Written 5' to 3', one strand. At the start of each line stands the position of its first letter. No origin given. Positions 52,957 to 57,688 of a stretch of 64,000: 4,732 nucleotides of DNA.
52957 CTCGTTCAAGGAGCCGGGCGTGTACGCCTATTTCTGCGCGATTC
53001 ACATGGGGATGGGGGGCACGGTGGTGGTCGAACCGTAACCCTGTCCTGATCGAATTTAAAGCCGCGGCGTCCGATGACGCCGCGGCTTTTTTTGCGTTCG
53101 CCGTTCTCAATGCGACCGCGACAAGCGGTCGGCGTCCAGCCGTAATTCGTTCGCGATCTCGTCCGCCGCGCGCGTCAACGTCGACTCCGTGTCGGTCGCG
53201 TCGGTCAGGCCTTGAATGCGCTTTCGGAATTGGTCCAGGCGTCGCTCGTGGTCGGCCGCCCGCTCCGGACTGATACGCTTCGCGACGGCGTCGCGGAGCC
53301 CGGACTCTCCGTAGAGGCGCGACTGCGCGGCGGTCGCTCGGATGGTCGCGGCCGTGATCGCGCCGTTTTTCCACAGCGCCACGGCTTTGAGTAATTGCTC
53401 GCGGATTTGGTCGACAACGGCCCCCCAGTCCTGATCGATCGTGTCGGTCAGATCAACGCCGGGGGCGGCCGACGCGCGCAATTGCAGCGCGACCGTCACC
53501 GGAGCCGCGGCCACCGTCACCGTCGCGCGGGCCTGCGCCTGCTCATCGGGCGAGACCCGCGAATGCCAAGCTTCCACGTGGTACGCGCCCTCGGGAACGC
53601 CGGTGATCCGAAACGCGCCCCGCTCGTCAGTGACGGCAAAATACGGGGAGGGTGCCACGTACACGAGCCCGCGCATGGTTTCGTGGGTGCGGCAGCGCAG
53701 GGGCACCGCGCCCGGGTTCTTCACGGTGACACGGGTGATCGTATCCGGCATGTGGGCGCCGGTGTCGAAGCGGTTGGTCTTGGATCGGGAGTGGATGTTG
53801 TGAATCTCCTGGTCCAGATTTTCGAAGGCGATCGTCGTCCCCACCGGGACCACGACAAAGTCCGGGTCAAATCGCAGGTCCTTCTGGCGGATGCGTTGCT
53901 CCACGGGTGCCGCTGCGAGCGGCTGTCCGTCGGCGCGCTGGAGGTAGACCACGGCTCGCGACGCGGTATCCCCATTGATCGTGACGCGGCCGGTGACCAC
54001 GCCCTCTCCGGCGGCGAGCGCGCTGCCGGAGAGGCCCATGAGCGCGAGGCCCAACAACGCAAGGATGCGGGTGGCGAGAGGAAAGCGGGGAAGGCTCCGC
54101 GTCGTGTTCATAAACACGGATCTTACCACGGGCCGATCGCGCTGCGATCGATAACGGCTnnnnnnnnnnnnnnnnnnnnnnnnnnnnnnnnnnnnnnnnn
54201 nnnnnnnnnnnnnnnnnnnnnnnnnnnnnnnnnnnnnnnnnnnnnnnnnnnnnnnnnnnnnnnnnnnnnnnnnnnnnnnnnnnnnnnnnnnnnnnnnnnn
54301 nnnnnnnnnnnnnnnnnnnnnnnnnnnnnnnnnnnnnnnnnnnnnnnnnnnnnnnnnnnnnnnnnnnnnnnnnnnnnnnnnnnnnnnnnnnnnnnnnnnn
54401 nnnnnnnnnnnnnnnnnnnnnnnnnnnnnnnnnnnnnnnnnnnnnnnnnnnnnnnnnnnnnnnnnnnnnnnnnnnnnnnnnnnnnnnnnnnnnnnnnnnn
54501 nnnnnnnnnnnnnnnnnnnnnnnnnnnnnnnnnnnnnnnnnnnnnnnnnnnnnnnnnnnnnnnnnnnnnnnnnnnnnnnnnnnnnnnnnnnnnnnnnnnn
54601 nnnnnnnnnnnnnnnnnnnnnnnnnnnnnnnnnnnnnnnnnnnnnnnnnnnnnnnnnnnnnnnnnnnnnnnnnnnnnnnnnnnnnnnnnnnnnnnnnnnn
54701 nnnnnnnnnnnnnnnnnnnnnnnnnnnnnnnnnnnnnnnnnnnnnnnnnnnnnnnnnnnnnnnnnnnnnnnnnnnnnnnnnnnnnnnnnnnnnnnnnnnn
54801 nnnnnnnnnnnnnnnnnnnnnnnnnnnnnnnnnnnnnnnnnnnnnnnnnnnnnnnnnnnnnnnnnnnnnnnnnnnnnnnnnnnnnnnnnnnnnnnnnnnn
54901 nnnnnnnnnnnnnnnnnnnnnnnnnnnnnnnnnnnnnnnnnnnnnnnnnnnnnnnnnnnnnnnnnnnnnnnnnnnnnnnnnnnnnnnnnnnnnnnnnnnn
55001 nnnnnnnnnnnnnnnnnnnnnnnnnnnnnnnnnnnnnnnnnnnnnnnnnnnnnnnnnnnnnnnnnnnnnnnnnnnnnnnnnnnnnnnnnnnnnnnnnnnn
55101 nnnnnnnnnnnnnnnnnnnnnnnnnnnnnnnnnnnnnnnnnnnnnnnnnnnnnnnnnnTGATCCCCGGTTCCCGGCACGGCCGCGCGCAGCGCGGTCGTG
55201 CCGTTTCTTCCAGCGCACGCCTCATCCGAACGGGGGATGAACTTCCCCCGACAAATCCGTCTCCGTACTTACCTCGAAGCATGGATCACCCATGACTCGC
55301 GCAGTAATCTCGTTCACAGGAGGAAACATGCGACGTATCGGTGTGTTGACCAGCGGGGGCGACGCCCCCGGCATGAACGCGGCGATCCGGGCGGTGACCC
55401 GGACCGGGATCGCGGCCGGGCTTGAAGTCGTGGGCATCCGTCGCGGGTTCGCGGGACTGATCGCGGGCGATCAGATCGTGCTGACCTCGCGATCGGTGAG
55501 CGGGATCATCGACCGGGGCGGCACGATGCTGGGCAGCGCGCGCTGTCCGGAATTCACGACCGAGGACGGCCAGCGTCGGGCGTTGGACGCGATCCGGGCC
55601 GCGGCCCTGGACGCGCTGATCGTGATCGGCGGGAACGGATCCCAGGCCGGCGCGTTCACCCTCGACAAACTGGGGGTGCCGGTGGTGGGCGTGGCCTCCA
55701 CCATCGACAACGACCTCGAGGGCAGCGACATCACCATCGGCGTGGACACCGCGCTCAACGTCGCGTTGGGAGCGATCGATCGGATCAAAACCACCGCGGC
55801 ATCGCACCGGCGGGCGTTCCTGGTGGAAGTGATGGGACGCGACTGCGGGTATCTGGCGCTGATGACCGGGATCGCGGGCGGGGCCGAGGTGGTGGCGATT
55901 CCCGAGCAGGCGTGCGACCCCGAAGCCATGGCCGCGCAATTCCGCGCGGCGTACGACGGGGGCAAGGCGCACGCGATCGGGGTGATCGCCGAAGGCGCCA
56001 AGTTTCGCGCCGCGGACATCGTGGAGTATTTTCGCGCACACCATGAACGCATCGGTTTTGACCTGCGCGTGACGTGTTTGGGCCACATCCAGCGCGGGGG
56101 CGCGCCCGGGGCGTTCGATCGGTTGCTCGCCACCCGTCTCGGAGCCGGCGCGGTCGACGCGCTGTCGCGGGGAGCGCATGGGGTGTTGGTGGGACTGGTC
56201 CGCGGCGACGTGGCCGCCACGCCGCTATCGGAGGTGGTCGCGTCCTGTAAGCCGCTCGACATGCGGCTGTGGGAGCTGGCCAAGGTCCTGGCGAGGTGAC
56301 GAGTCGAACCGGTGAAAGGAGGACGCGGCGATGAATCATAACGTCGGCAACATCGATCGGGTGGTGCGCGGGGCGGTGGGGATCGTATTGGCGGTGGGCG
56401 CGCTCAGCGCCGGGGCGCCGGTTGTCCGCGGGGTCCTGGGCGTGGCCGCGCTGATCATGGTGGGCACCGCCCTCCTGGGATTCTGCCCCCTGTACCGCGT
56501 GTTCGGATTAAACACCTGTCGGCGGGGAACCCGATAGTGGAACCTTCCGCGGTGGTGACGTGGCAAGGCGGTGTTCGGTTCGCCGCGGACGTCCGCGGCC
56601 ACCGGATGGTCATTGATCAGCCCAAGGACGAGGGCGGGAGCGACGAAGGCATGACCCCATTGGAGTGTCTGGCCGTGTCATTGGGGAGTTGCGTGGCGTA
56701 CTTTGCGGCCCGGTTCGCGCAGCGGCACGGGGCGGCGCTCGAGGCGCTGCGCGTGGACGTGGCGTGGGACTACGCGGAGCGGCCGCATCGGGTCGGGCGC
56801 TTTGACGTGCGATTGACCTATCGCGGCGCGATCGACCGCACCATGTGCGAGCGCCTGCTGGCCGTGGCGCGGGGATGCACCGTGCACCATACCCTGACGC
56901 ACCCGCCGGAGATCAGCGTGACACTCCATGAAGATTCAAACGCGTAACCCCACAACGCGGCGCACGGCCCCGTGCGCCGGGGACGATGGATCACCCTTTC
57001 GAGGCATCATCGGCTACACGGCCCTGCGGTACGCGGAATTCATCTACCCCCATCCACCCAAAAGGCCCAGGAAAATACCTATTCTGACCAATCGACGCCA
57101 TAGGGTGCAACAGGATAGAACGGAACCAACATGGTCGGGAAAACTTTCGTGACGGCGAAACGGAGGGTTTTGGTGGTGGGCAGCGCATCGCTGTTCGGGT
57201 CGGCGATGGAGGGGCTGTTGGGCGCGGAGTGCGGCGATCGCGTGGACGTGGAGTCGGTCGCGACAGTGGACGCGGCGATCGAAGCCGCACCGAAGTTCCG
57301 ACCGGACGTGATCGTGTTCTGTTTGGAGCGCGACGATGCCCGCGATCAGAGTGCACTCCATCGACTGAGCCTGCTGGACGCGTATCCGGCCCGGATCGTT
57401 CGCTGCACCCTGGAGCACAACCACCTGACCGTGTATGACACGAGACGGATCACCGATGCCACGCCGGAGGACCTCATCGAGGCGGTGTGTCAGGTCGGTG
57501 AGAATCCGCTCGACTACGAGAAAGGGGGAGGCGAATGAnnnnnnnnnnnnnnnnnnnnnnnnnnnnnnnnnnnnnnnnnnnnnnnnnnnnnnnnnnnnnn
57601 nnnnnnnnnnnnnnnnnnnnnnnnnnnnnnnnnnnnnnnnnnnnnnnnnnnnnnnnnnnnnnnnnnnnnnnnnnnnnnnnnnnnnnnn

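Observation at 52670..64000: Copper-protein island: a 1634-aa MofA/MnxG-like multicopper oxidase ringed by five paralogous secreted cupredoxin-like proteins, a candidate novel extracytoplasmic metal/substrate-oxidising system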

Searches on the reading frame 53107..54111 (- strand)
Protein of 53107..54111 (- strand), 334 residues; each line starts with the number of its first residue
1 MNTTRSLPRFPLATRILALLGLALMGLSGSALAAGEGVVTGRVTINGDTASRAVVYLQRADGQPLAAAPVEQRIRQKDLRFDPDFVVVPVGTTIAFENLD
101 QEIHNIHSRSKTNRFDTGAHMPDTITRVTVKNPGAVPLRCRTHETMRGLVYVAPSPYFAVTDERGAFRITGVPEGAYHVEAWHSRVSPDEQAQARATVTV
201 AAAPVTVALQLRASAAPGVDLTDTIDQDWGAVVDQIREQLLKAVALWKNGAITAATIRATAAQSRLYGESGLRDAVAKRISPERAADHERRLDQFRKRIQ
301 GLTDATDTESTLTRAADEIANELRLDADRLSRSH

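Call 6: search_protein_families(library=pfam, proteins=[window:53110-54111:-], max_evalue=0.01)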
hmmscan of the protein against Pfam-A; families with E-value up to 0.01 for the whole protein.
seq(334 aa): 4 families
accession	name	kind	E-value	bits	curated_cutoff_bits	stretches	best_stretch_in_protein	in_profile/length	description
PF13620.12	CarboxypepD_reg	-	3.1e-05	24.7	32.3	1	156-208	29-80/82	Carboxypeptidase regulatory-like domain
PF14686.12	fn3_3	-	0.00017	21.7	24.4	1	157-202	27-69/75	Polysaccharide lyase family 4, domain II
PF00127.26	Copper-bind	-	0.00041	21.1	21.2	1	71-152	4-98/99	Copper binding proteins, plastocyanin/azurin family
PF13473.12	Cupredoxin_1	-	0.0016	18.8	27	1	66-150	17-102/104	Cupredoxin-like domain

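Call 7: search_protein_families(library=ncbifam, proteins=[window:53110-54111:-], max_evalue=0.01)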
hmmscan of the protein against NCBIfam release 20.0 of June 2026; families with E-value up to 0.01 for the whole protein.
seq(334 aa): 1 family
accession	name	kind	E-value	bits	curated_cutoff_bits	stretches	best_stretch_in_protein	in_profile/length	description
TIGR03102.1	halo_cynanin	subfamily_domain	0.0084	16.2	93.8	0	77-151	35-113/115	halocyanin domain-containing protein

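Call 24: search_solved_structures(query=window:53107-54111:-, max_evalue=10)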
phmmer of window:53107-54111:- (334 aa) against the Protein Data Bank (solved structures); distinct sequences matched with E-value up to 10: 3.
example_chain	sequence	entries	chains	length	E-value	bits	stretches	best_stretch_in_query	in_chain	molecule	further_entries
9cck_A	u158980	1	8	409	0.017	18.1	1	80-151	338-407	Copper-containing nitrite reductase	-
2pif_A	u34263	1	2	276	0.37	13.7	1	121-183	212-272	UPF0317 protein PSPTO_5379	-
5u7n_A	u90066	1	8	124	1.1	12.2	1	81-152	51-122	Cytochrome c oxidase subunit 2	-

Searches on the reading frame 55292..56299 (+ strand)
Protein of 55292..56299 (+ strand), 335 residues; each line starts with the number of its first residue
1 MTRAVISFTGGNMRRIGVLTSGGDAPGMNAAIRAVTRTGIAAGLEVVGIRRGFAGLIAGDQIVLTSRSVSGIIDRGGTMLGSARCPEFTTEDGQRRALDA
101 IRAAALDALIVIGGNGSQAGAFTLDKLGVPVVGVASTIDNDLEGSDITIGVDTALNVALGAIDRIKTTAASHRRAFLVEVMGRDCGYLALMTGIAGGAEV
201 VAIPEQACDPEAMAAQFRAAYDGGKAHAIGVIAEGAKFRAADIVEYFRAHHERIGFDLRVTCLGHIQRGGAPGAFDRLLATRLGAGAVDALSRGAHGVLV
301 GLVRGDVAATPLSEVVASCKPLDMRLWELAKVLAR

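Call 6: search_protein_families(library=pfam, proteins=[window:55292-56299:+], max_evalue=0.01)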
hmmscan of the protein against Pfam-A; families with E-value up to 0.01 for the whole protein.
window:55292-56299:+ (335 aa): 1 family
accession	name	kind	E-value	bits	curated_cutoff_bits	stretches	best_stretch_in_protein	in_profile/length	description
PF00365.25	PFK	-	1e-100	337.2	30.9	1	15-291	1-277/277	Phosphofructokinase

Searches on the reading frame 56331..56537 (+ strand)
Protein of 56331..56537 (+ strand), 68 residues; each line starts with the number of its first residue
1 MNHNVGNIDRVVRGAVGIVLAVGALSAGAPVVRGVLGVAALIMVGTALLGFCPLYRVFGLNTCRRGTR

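Call 6: search_protein_families(library=pfam, proteins=[window:56331-56537:+], max_evalue=0.01)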
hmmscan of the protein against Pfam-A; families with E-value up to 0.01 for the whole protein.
window:56331-56537:+ (68 aa): 1 family
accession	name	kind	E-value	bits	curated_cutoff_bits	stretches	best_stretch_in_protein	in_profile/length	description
PF11127.14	YgaP-like_TM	-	2.1e-18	66.7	25.3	1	1-65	1-65/66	Inner membrane protein YgaP-like, transmembrane domain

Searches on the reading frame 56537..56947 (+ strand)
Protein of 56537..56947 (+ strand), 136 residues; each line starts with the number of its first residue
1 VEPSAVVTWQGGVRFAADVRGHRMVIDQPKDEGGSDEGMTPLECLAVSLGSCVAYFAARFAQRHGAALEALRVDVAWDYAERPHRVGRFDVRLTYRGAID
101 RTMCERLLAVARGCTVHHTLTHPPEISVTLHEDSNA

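Call 6: search_protein_families(library=pfam, proteins=[window:56537-56947:+], max_evalue=0.01)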
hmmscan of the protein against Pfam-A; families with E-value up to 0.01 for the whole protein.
window:56537-56947:+ (136 aa): 1 family
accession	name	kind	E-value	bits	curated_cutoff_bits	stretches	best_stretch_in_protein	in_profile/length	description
PF02566.24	OsmC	-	5.7e-14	52.8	27.5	1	34-128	1-99/100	OsmC-like protein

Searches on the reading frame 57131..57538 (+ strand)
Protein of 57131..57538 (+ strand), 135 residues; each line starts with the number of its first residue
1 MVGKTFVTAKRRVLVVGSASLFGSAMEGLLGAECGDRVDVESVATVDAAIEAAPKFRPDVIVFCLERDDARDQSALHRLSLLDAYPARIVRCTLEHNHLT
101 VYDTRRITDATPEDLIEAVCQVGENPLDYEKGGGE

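Call 6: search_protein_families(library=pfam, proteins=[window:57131-57538:+], max_evalue=0.01)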
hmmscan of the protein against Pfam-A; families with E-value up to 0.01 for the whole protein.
window:57131-57538:+ (135 aa): 0 families

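Call 7: search_protein_families(library=ncbifam, proteins=[window:57131-57538:+], max_evalue=0.01)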
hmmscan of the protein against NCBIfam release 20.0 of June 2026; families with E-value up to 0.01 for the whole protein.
window:57131-57538:+ (135 aa): 0 families

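Call 48: search_protein_families(library=pfam, proteins=[window:57131-57538:+], max_evalue=10)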
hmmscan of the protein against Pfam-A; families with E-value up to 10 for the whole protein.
window:57131-57538:+ (135 aa): 0 families

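Call 49: search_protein_families(library=ncbifam, proteins=[window:57131-57538:+], max_evalue=1)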
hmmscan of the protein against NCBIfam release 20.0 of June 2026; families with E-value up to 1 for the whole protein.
window:57131-57538:+ (135 aa): 2 families
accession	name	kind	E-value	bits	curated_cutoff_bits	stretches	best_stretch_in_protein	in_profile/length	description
TIGR00196.1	yjeF_cterm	hypoth_equivalog_domain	0.031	13.6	129.85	1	14-99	29-113/277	NAD(P)H-hydrate dehydratase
TIGR00135.1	gatC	equivalog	0.053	13.8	47.1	1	36-73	40-77/93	Asp-tRNA(Asn)/Glu-tRNA(Gln) amidotransferase subunit GatC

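Call 58: search_solved_structures(query=A3, max_evalue=10)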
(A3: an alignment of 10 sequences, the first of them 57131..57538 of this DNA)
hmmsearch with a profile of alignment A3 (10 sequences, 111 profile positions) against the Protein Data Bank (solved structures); distinct sequences matched with E-value up to 10: 31.
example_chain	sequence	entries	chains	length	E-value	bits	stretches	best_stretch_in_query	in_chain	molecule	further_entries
3t8y_A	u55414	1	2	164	0.00011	25.5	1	5-82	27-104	Chemotaxis response regulator protein-glutamate methylesterase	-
5hev_A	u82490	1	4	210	0.00024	24.5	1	5-82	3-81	Response regulator protein VraR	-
7ve6_A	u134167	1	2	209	0.00069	23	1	5-56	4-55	Response regulator protein VraR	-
4gvp_A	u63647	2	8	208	0.00076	22.9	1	5-56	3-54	Response regulator protein vraR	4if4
4qyw_A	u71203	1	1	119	0.048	17.1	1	4-80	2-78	Chemotaxis protein CheY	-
1tmy_A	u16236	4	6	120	0.077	16.4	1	4-85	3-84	CHEY PROTEIN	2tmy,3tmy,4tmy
4iga_A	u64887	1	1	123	0.078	16.4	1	4-85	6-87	Chemotaxis protein CheY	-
2nt3_A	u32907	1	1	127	0.093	16.2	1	4-68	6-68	Response regulator homolog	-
2gkg_A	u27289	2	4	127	0.093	16.1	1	4-68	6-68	response regulator homolog | Response regulator FrzS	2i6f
2nt4_A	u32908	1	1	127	0.094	16.1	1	4-68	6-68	Response regulator homolog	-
1u0s_Y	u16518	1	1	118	0.095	16.1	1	4-85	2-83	Chemotaxis protein cheY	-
3qe6_A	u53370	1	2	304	0.19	15.2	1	36-95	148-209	Protein kinase C and casein kinase II substrate protein 3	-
3m3w_A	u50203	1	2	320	0.23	14.9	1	36-95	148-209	Protein kinase C and casein kinase II substrate protein 3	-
6c40_B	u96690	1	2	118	0.27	14.7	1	4-85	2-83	Chemotaxis protein CheY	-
1a04_A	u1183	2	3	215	0.27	14.7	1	6-84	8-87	NITRATE/NITRITE RESPONSE REGULATOR PROTEIN NARL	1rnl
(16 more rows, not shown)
